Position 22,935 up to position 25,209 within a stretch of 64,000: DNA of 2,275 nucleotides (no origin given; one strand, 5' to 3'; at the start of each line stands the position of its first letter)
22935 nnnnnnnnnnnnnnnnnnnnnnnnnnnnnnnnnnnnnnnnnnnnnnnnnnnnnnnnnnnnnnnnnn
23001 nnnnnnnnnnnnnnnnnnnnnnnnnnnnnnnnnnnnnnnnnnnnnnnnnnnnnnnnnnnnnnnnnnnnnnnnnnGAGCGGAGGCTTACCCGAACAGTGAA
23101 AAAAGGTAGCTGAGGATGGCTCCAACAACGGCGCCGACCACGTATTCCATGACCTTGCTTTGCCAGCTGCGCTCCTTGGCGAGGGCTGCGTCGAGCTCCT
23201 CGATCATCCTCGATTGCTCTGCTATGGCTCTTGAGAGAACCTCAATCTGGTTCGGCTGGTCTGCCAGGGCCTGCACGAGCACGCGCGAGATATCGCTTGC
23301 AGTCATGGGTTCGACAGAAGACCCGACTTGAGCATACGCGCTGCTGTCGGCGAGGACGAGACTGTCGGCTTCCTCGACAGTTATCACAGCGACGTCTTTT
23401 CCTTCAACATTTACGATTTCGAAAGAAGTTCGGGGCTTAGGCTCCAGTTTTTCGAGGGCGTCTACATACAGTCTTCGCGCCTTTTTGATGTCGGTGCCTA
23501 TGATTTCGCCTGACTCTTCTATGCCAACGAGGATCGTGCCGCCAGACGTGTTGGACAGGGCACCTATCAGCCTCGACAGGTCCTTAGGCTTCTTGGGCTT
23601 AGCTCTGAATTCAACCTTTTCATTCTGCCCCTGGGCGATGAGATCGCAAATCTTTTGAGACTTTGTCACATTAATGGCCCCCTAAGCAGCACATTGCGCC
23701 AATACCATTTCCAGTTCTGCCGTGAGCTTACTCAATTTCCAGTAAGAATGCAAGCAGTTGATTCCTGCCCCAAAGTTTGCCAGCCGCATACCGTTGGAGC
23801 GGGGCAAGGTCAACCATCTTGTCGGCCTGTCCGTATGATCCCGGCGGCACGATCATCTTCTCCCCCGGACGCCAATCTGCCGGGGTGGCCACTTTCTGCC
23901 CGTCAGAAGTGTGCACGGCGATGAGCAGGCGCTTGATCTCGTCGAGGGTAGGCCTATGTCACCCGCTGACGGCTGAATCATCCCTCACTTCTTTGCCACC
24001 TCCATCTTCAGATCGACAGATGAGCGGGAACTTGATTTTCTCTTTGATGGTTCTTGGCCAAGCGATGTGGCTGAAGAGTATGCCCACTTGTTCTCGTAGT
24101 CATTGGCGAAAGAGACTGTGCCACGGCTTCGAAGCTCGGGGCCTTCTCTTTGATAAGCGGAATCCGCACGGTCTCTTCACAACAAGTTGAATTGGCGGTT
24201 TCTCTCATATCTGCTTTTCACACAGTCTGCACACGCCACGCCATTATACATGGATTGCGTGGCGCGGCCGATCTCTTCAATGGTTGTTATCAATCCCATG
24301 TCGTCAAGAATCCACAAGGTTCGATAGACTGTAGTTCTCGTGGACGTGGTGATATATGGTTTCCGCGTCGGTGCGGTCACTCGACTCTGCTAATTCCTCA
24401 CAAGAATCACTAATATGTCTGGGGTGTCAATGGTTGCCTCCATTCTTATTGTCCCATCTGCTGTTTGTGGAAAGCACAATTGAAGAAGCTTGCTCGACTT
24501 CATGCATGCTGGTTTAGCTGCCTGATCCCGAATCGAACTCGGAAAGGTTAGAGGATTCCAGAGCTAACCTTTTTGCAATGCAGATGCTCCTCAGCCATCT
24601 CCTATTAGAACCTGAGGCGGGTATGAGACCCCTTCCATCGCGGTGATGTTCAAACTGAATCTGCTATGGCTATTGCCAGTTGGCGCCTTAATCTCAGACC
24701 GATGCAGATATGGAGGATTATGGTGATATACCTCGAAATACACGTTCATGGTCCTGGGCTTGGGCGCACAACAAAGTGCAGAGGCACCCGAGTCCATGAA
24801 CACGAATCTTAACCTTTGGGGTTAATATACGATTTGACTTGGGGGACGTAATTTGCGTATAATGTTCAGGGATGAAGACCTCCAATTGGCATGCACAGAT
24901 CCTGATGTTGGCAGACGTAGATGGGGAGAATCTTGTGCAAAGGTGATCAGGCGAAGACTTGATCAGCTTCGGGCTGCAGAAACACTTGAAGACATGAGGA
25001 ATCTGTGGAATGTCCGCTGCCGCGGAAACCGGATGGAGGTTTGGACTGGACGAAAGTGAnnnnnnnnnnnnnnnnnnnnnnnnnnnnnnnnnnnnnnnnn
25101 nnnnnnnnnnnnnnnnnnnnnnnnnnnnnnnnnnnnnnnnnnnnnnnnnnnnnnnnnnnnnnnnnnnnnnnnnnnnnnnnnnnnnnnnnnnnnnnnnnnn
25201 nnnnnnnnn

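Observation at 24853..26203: Decayed HigB toxin upstream of an intact HigA-XRE::ImmA/IrrE metallopeptidase fusion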

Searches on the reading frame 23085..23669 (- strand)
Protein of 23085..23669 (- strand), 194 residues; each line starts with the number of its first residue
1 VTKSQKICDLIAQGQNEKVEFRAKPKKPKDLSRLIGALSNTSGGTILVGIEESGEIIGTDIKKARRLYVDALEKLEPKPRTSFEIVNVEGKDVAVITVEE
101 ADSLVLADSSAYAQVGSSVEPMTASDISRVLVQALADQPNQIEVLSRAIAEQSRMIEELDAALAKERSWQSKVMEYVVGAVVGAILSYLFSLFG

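Call 56: search_protein_families(library=pfam, proteins=[window:23085-23669:-], max_evalue=0.1)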
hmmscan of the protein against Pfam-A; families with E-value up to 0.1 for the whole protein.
window:23085-23669:- (194 aa): 3 families
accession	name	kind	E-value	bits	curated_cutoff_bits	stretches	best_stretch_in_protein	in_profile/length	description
PF04326.19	SLFN_AlbA_2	-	2.7e-16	60.6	25.3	1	16-122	2-117/118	Schlafen, AlbA_2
PF10039.14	DUF2275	-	0.00028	21.5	24.6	1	52-151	92-194/210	Predicted integral membrane protein (DUF2275)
PF02605.20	PsaL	-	0.019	15.1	25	0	149-190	103-144/150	Photosystem I reaction centre subunit XI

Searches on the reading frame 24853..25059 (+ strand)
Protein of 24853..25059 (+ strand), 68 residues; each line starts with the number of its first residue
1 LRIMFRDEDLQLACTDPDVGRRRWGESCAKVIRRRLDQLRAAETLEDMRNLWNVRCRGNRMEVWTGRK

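Call 3: search_protein_families(library=pfam, proteins=[window:24853-25059:+], max_evalue=1)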
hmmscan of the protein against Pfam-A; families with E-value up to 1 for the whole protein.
window:24853-25059:+ (68 aa): 1 family
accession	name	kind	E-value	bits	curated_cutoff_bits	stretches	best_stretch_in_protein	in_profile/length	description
PF05015.19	HigB-like_toxin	-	0.15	13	27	1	5-50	3-47/91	RelE-like toxin of type II toxin-antitoxin system HigB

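Call 4: search_protein_families(library=ncbifam, proteins=[window:24853-25059:+], max_evalue=1)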
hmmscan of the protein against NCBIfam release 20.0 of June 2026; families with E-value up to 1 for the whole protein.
window:24853-25059:+ (68 aa): 0 families
